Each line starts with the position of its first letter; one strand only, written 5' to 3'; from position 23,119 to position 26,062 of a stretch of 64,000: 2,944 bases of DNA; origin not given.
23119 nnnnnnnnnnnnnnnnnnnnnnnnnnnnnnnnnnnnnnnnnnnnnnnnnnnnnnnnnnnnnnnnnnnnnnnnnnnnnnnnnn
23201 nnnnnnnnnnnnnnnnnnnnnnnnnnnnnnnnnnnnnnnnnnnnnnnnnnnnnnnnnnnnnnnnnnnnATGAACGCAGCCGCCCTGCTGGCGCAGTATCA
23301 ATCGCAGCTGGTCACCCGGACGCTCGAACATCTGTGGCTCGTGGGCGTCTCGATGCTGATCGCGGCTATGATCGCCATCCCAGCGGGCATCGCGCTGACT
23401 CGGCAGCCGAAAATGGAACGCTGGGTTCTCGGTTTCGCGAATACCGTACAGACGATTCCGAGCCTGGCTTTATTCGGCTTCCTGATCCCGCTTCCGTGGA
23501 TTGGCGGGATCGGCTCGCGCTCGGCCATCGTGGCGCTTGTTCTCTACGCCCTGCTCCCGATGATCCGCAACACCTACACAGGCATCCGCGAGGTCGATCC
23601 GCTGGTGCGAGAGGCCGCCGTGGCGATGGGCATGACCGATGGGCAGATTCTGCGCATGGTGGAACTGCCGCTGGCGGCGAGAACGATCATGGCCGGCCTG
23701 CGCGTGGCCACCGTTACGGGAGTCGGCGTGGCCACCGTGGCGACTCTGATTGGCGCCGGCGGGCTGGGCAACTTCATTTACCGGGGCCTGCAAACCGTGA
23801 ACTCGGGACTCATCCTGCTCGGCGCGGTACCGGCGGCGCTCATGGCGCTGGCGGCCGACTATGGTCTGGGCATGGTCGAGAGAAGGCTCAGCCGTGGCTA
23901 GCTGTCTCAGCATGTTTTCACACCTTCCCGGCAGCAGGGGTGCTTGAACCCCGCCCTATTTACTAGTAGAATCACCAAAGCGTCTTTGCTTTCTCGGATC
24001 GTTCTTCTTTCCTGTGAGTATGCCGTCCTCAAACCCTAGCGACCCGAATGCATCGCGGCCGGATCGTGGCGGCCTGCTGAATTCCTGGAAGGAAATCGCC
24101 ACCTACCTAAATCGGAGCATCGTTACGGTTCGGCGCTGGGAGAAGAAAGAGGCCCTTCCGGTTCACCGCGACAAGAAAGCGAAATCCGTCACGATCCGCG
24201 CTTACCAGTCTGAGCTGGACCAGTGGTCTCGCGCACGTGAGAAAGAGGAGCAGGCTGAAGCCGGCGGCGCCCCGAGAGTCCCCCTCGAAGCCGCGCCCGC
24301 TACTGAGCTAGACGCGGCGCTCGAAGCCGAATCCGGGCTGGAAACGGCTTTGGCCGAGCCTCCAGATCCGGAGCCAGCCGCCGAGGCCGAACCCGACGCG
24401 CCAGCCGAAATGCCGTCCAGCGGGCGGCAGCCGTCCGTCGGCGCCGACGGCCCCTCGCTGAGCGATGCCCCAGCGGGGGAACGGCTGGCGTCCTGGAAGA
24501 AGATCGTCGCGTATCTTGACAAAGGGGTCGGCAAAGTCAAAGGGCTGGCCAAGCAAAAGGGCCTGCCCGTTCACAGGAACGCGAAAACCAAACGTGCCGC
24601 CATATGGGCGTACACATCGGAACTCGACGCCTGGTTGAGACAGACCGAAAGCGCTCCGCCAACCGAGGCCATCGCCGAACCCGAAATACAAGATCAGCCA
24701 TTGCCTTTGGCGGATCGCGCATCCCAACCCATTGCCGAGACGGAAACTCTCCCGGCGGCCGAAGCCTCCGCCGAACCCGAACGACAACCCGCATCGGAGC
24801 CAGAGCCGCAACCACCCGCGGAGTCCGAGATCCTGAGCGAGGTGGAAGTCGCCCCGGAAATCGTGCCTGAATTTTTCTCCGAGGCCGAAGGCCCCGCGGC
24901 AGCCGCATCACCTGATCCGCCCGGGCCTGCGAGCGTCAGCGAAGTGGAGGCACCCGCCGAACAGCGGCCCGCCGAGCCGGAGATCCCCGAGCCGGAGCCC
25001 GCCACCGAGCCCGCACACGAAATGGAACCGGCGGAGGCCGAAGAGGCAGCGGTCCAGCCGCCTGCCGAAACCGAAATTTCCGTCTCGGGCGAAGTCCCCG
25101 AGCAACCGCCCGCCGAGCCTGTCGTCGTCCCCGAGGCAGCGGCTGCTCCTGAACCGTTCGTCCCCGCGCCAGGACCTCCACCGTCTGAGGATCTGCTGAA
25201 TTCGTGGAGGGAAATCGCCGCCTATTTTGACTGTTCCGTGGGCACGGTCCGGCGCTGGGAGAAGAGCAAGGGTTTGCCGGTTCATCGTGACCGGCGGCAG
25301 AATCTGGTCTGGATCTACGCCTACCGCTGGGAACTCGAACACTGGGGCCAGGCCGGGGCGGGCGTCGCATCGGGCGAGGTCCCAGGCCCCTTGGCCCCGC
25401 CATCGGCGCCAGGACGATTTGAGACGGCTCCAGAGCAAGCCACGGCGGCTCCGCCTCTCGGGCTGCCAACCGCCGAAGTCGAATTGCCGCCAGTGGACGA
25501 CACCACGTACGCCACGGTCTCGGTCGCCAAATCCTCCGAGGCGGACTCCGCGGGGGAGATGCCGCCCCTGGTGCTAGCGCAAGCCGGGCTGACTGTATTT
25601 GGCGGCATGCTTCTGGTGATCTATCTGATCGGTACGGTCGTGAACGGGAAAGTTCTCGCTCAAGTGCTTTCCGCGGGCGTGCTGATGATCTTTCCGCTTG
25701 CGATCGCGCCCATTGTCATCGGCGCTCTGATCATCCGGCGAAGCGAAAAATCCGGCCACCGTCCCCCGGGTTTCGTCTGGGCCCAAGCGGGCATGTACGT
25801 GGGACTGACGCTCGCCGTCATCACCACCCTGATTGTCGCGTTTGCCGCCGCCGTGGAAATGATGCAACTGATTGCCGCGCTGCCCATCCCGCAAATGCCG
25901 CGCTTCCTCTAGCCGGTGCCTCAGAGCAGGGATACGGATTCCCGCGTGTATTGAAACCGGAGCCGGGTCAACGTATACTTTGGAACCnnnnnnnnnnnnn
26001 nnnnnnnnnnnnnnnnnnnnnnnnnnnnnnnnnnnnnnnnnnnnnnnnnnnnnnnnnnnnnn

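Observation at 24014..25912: Membrane-anchored protein with three tandem excisionase-type HTH modules separated by acidic PE-rich spacers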

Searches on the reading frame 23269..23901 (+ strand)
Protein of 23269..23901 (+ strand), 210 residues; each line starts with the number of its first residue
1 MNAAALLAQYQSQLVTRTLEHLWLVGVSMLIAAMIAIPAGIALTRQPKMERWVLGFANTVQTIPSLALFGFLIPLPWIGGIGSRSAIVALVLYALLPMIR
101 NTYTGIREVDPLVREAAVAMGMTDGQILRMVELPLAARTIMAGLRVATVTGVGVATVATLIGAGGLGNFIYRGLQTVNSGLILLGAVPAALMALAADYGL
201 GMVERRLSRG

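Call 26: search_protein_families(library=pfam, proteins=[window:23269-23901:+], max_evalue=0.00001)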
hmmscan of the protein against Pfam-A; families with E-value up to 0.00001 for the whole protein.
window:23269-23901:+ (210 aa): 1 family
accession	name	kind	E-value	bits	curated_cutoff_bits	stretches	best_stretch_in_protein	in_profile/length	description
PF00528.27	BPD_transp_1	-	1.5e-21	77.4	26.4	1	36-208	1-183/184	Binding-protein-dependent transport system inner membrane component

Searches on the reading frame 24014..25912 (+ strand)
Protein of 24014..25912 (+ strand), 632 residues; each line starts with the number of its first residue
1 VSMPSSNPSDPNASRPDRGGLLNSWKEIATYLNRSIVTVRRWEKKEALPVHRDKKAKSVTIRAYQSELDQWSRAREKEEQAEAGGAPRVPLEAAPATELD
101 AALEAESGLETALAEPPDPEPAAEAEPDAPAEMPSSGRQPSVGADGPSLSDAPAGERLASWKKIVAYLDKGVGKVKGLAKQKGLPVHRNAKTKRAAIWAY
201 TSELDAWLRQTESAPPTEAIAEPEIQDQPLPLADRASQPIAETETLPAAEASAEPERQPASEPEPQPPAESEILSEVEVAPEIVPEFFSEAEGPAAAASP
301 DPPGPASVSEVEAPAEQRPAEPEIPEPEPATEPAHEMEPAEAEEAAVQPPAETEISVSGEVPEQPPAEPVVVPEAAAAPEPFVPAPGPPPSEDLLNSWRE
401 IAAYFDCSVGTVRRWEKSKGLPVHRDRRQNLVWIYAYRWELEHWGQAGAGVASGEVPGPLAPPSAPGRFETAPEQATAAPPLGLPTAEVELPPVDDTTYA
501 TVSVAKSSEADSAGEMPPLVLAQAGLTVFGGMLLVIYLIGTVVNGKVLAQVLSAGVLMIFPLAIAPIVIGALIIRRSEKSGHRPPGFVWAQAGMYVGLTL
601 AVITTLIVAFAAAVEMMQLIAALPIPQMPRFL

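Call 3: search_protein_families(library=pfam, proteins=[window:24014-25912:+], max_evalue=10)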
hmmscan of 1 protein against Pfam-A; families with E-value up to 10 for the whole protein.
window:24014-25912:+ (632 aa): 10 families
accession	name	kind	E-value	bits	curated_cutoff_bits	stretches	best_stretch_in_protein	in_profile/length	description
PF13384.12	HTH_23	-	3.4e-07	30.3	24.6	2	397-415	19-37/50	Homeodomain-like domain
PF12728.13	HTH_17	-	1.1e-06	29.2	27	2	400-434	6-36/51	Helix-turn-helix domain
PF00376.29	MerR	-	7.4e-05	22.9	28.2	2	400-429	4-32/38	MerR family regulatory protein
PF08281.18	Sigma70_r4_2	-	9e-05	22.5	25.7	2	397-415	28-46/54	Sigma-70, region 4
PF13518.12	HTH_28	-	0.0013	19.3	25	1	397-417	14-34/52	Helix-turn-helix domain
PF13411.12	MerR_1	-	0.0039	17.7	21.6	1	399-428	4-33/69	MerR HTH family regulatory protein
PF13936.12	HTH_38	-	0.016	15.4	27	1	397-414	22-39/44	Helix-turn-helix domain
PF04545.22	Sigma70_r4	-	0.028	14.4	24.1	1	399-417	24-42/50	Sigma-70, region 4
PF15978.11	TnsD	-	0.03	13.8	32.4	1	24-77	201-252/355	Tn7-like transposition protein D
PF20690.3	bDLD3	-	0.051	14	27.1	1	392-415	9-32/73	Bacterial Death-like domain 3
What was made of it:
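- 25193..25357 (+): Module 3 (aa 394-448), a winged HTH. The best Pfam HTH_17, HTH_23 and MerR stretches of the protein fall here (call 3).
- On HTH_17 / excisionase / MerR-type winged HTH superfamily (Pfam PF12728; TIGR01764): Whole protein: HTH_17 scores 29.2 bits against a gathering score of 27, summed over two stretches (call 3).
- On ToxR/CadC family: There is no Trans_reg_C match at E <= 10 (call 3).
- Closest known: Transmembrane transcription regulators. Different: None of those profiles matches here (call 3).
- Across the whole protein, Pfam HTH_17 scores 29.2 bits (gathering score 27) and HTH_23 scores 30.3 (24.6) (call 3).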

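Call 4: search_protein_families(library=ncbifam, proteins=[window:24014-25912:+], max_evalue=10)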
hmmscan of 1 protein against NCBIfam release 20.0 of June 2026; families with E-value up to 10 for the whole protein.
window:24014-25912:+ (632 aa): 7 families
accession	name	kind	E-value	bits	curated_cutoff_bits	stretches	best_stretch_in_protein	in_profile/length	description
NF047737.1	antiphage_MADS1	equivalog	8.7e-09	35.5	80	3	26-71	7-48/49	methylation-associated defense system helix-turn-helix domain-containing protein MAD1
TIGR01764.1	excise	domain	7.5e-06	26.2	28.8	2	399-429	5-35/49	excisionase family DNA-binding protein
NF033546.1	transpos_IS21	equivalog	0.0032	17.1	160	2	25-76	11-67/294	IS21 family transposase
NF041265.1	NadS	equivalog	0.021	15.1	60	1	24-52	45-73/94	NadS family protein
NF040522.1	VC1465_fam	subfamily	0.022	14.8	70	1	400-419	14-33/111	VC1465 family Xer recombination activation factor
NF033518.0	transpos_IS607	equivalog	0.089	12.3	110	1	27-75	2-47/187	IS607 family transposase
TIGR02937.1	sigma70-ECF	superfamily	0.29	10.8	42.9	0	397-417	135-155/165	sigma-70 family RNA polymerase sigma factor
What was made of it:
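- On HTH_17 / excisionase / MerR-type winged HTH superfamily (Pfam PF12728; TIGR01764): TIGR01764 scores 26.2 against 28.8 (call 4).
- On MADS MAD1 HTH protein (NF047737; PADLOC mad1): The score is 35.5 bits against a cut-off of 80 (call 4).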

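Call 7: find_homologous_proteins(query=window:24014-25912:+, max_evalue=0.001)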
Query window:24014-25912:+ (632 aa): 91 proteins with E <= 0.001 among 8000 candidates.
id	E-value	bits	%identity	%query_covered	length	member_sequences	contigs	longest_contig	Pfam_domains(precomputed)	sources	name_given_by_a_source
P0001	0.0e+0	1027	80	100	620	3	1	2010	PF12728.14,PF13384.13,PF08281.19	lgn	-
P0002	9.0e-250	849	92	71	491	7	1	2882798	PF12728.14,PF13384.13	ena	-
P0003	4.8e-220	751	66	78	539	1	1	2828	PF12728.14,PF00376.30,PF13384.13,PF13518.13,PF08281.19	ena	-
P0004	2.0e-13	68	46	13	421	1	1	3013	PF16868.11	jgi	jgi:TRAP transporter TAXI family solute receptor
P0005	2.7e-13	68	41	24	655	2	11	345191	PF25174.2,PF26549.1,PF00930.28,PF26550.2,PF25460.2,PF07676.19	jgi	jgi:Tol biopolymer transport system component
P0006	7.1e-13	66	50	13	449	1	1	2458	PF09084.17,PF16868.11,PF12974.13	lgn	-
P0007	1.1e-12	66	61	9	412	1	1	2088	PF09084.17,PF16868.11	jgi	jgi:TRAP transporter TAXI family solute receptor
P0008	1.6e-12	65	54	11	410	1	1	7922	PF09084.17,PF16868.11,PF12974.13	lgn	-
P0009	1.8e-12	65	54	12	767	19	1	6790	PF25174.2,PF26549.1,PF00930.28,PF23381.2,PF26550.2,PF02897.22,PF07676.19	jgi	jgi:Tol biopolymer transport system component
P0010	3.1e-12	64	53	12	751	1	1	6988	PF26549.1,PF26550.2,PF07676.19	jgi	jgi:Tol biopolymer transport system component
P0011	3.9e-12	64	46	17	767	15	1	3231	PF25174.2,PF26549.1,PF00930.28,PF23381.2,PF26550.2,PF02897.22,PF07676.19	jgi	jgi:Tol biopolymer transport system component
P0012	5.0e-12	64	57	10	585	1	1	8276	PF13431.13,PF23914.2,PF13414.13,PF13428.13,PF14559.13,PF00515.35,PF13424.13,PF21033.5,PF13432.13,PF13181.13,PF07719.24,PF20308.5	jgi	jgi:TolB-like protein/Tfp pilus assembly protein PilF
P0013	1.4e-11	62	39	24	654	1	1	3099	PF25174.2,PF26549.1,PF00930.28,PF26550.2,PF07676.19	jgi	jgi:Tol biopolymer transport system component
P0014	2.1e-11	61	60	9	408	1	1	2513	PF09084.17,PF16868.11,PF12974.13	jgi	jgi:uncharacterized protein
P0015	2.8e-11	61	60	9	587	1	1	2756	PF14559.13,PF13431.13,PF13414.13,PF00515.35,PF13424.13,PF21033.5,PF13432.13,PF13428.13,PF07719.24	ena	-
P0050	1.0e-8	53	47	12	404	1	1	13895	PF12728.14,PF26549.1,PF26550.2,PF07676.19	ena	-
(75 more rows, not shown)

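Call 10: find_encoding_contigs(protein=P0002, flank=10000, max_places=4)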
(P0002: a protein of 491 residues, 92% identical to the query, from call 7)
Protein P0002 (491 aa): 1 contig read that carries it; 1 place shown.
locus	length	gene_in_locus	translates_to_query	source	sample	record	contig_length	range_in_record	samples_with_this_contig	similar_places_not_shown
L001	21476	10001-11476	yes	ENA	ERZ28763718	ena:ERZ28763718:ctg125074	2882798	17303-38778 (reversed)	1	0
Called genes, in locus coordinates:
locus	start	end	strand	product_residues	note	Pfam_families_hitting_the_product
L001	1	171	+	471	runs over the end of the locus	PF13727:CoA_binding_3, PF02397:Bac_transf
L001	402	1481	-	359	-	PF13565:HTH_32 (faint), PF13276:HTH_21 (weak), PF13683:rve_3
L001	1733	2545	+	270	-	PF13620:CarboxypepD_reg (weak)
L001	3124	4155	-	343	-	PF13683:rve_3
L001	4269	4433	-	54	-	PF00023:Ank (faint), PF12796:Ank_2 (weak), PF13606:Ank_3 (faint), PF13637:Ank_4 (weak)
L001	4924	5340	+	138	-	PF13683:rve_3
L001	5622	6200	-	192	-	PF25183:OMP_b-brl_4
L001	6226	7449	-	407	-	PF14690:Zn_ribbon_ISL3, PF13542:HTH_Tnp_ISL3, PF01610:DDE_Tnp_ISL3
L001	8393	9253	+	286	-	PF00005:ABC_tran, PF13304:AAA_21 (faint)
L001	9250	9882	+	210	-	PF00528:BPD_transp_1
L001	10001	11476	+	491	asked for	PF12728:HTH_17 (faint), PF13384:HTH_23 (faint)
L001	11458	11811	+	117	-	-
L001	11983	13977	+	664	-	PF02838:Glyco_hydro_20b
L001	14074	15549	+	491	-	PF02789:Peptidase_M17_N, PF00883:Peptidase_M17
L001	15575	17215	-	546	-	PF00033:Cytochrome_B, PF14358:DUF4405 (weak), PF13631:Cytochrom_B_N_2, PF00032:Cytochrom_B_C, PF02433:FixO (weak), PF00034:Cytochrom_C, PF13442:Cytochrome_CBB3, PF02433:FixO (weak)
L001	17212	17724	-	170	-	PF00355:Rieske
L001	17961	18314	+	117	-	-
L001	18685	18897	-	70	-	-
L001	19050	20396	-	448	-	PF00083:Sugar_tr, PF07690:MFS_1, PF03137:OATP (weak), PF07690:MFS_1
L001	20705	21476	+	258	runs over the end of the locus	PF23441:SDR (faint), PF00106:adh_short, PF08659:KR, PF13561:adh_short_C2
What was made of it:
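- In assembly L001 the gene is called as two ORFs, of 491 and 117 aa (call 10).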

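Call 11: find_encoding_contigs(protein=P0003, flank=10000, max_places=4)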
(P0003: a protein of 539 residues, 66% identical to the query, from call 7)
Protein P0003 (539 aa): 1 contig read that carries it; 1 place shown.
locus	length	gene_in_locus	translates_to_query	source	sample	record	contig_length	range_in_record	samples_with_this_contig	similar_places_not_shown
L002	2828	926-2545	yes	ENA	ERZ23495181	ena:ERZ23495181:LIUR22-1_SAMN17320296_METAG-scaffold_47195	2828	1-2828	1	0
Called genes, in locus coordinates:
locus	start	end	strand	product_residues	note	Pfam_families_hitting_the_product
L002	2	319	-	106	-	?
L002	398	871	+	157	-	PF00005:ABC_tran (faint)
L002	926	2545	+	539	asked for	PF00376:MerR (faint), PF08281:Sigma70_r4_2 (faint), PF12728:HTH_17 (faint), PF13384:HTH_23 (faint), PF13518:HTH_28 (faint)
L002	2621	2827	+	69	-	?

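Call 12: find_encoding_contigs(protein=P0001, flank=10000, max_places=4)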
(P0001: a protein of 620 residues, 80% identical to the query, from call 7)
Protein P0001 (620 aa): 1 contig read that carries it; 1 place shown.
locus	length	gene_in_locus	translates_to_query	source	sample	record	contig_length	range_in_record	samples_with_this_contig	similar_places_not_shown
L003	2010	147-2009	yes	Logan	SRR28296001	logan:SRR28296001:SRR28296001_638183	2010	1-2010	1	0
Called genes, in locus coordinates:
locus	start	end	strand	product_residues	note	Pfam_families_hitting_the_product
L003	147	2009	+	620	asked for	PF13384:HTH_23 (faint), PF08281:Sigma70_r4_2 (faint), PF12728:HTH_17 (faint)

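Call 22: find_related_loci(query=window:24014-25912:+, collection=genome_contigs, flank=10000)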
Query window:24014-25912:+ (632 aa) in genome_contigs; peptide patterns used: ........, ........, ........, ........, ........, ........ (x = any residue, [..] = any of these).
139 stretches matched a pattern, but none encodes a relative of the query by tblastn (E <= 1e-3).

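Call 45: search_protein_families(library=padloc, proteins=[window:24014-25912:+], max_evalue=1)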
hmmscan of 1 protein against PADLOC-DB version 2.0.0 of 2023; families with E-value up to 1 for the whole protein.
window:24014-25912:+ (632 aa): 1 family
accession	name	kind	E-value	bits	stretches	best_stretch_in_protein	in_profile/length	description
PDLC04133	mad1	-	5.3e-11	40.7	2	399-430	9-38/60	mads_1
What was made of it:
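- On MADS MAD1 HTH protein (NF047737; PADLOC mad1): PADLOC mad1 gives E 5e-11 on the HTH only (call 45).
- Tried and rejected: There was no Pfam, NCBIfam or PADLOC hit for it (calls 3, 4, 45).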

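Call 62: predict_structure(alignment_id=A3)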
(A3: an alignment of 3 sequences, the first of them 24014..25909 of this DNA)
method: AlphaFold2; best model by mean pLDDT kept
length: 632 residues; sequences in the alignment: 3
mean_pLDDT: 41.2   pTM: 0.21
mean pLDDT of the five models: 41.2, 37.3, 36.7, 35.4, 34.8
residues with pLDDT >= 90: 0; 70-90: 2; 50-70: 177; < 50: 453
segments of 3 or more residues with pLDDT < 50: 1-16, 18-20, 51-63, 84-394, 424-432, 447-526, 556-558, 623-632
pLDDT, mean of each block of 10 residues (from residue 1): 39 45 60 62 58 44 54 65 39 32 31 32 32 29 27 30 40 42 40 38 38 29 26 28 27 29 35 29 29 36 37 37 41 36 36 29 33 32 36 55 67 66 47 55 51 29 27 29 31 29 28 38 49 57 54 49 52 53 52 58 59 56 45 35
secondary structure, 60 per line:
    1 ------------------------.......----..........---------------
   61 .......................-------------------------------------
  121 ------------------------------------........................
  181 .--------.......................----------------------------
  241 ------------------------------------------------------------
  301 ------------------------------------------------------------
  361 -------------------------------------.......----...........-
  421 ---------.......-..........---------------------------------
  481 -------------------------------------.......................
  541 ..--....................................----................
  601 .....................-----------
elements in order: H25-31 H36-45 H61-83 H157-181 H190-212 H398-404 H409-419 H430-436 H438-447 H518-542 H545-580 H585-621
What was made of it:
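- The full-length model has low confidence (pLDDT 41, three-sequence alignment, call 62), so 'disordered' rests mainly on composition.
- Tried and rejected: Full-length AF2 model: too low in confidence (pLDDT 41) for fold search or domain-contact inference (call 62).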

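Call 65: find_related_loci(query=A3, collection=metagenome_contigs, flank=8000)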
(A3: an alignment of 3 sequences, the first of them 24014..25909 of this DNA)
Query A3 (632 aa) in metagenome_contigs; peptide patterns used: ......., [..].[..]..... (x = any residue, [..] = any of these).
600 stretches matched a pattern (row limit reached: there are more); 102 encode a relative of the query (tblastn E <= 1e-3); the best 80 are kept; 80 distinct loci.
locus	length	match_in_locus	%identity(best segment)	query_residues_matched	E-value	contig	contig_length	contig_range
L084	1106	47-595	33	17-521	8e-16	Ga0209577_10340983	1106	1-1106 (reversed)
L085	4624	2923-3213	42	21-444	1e-14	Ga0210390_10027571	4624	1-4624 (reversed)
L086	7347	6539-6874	47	1-444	2e-14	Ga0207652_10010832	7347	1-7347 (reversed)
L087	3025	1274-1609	47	1-444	2e-14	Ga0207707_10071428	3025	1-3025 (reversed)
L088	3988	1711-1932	45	1-444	2e-14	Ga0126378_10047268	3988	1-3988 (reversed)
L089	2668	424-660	47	7-452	6e-14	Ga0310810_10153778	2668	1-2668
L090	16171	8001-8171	54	19-444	7e-14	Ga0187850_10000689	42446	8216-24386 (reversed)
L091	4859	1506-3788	53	22-460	1e-13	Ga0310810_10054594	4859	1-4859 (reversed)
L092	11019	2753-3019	47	6-447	3e-13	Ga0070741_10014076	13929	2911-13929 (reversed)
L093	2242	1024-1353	50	19-460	4e-13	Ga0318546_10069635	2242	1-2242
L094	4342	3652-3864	49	7-446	6e-13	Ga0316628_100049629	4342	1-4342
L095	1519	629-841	49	22-444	5e-13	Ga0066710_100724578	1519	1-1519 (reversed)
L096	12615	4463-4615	59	22-444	1e-12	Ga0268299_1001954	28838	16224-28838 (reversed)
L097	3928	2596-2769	51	22-444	1e-12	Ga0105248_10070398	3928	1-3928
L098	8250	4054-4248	53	21-444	5e-12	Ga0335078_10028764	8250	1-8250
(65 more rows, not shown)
